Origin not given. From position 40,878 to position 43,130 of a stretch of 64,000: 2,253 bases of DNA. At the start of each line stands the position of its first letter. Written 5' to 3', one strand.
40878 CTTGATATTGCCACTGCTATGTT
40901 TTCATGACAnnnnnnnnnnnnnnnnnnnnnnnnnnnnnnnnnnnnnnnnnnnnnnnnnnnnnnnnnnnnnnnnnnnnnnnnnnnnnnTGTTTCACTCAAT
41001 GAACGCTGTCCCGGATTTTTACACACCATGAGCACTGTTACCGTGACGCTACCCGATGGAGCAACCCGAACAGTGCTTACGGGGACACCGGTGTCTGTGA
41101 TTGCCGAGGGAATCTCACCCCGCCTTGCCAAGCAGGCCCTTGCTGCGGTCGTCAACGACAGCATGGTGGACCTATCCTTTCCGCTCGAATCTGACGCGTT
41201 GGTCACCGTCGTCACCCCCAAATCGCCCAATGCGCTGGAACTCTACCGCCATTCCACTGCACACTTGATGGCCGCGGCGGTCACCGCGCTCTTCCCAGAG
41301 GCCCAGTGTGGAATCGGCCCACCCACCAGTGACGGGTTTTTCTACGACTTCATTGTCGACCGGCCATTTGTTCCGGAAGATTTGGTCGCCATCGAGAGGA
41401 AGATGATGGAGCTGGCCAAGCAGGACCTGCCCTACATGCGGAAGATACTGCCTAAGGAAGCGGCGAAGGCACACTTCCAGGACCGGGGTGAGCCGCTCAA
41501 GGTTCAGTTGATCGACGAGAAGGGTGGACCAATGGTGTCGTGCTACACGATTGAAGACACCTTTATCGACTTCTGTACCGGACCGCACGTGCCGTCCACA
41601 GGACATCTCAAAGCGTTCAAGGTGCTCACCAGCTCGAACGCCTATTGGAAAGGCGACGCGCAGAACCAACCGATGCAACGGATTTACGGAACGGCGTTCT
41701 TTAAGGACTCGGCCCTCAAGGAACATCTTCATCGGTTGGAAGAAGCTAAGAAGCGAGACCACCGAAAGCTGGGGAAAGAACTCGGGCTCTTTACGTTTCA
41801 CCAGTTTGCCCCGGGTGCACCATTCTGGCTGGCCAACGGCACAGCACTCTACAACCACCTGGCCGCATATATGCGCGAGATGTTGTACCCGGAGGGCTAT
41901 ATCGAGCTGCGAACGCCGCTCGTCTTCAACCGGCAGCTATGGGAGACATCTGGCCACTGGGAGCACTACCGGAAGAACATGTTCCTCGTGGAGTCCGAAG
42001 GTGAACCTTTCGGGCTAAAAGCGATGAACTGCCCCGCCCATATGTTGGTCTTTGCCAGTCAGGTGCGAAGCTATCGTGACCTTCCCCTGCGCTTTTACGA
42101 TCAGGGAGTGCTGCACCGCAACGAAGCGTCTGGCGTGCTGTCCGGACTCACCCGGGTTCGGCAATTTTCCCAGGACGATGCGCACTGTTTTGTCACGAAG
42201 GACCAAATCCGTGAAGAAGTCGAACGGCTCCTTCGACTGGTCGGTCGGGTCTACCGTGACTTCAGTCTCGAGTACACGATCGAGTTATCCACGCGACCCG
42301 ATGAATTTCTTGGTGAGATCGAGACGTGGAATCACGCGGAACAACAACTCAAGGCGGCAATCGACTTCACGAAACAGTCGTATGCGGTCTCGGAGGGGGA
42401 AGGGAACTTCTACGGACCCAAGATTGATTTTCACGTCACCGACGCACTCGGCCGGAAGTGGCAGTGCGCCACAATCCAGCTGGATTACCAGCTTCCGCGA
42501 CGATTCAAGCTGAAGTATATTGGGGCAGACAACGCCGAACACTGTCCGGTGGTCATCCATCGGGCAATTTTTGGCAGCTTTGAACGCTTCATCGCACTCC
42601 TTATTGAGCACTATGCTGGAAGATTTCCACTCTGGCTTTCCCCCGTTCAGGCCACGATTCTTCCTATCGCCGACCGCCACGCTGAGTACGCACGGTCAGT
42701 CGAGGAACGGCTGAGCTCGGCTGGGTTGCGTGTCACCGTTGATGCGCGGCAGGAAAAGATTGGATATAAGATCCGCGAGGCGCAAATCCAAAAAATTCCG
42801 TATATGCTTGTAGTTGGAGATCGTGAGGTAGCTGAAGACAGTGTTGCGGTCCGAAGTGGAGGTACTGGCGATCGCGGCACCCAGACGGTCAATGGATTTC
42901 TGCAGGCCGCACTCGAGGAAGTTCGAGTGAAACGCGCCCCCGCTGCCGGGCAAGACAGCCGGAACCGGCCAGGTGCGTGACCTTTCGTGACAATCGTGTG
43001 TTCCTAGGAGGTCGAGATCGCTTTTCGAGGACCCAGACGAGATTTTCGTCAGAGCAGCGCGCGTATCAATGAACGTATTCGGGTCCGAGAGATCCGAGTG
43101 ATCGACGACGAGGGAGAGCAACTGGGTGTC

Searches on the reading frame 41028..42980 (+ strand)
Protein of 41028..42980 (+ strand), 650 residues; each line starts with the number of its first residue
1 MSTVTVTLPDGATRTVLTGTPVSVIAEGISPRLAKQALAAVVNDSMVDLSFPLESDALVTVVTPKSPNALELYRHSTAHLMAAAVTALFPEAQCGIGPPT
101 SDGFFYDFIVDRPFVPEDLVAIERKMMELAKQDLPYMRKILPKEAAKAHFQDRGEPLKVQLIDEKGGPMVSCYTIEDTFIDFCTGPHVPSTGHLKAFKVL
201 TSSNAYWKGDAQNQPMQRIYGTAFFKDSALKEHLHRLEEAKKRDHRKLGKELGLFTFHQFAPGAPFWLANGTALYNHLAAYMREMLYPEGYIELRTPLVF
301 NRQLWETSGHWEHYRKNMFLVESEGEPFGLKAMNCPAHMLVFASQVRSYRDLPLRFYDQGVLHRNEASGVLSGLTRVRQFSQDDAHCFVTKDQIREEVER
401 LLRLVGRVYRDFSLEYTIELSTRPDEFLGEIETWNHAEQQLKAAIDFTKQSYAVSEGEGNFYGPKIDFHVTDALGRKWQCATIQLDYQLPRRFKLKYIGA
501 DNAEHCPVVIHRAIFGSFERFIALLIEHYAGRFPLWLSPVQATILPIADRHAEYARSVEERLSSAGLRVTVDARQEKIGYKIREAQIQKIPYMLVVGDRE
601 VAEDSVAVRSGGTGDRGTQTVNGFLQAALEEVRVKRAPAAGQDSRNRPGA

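Call 27: search_protein_families(library=pfam, proteins=[window:41028-42980:+], max_evalue=0.00001)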
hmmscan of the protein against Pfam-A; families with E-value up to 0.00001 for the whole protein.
window:41028-42980:+ (650 aa): 4 families
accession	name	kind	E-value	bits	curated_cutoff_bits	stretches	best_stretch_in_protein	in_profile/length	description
PF00587.30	tRNA-synt_2b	-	1.8e-46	158.9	29.3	1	319-529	1-179/179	tRNA synthetase class II core domain (G, H, P, S and T)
PF03129.25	HGTP_anticodon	-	2.2e-21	76.2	21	1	541-625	1-88/94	Anticodon binding domain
PF07973.19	tRNA_SAD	-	3.1e-14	53.1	24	1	170-220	1-44/44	Threonyl and Alanyl tRNA synthetase second additional domain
PF02824.27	TGS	-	1.4e-10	41.5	22.2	1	4-63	1-60/60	TGS domain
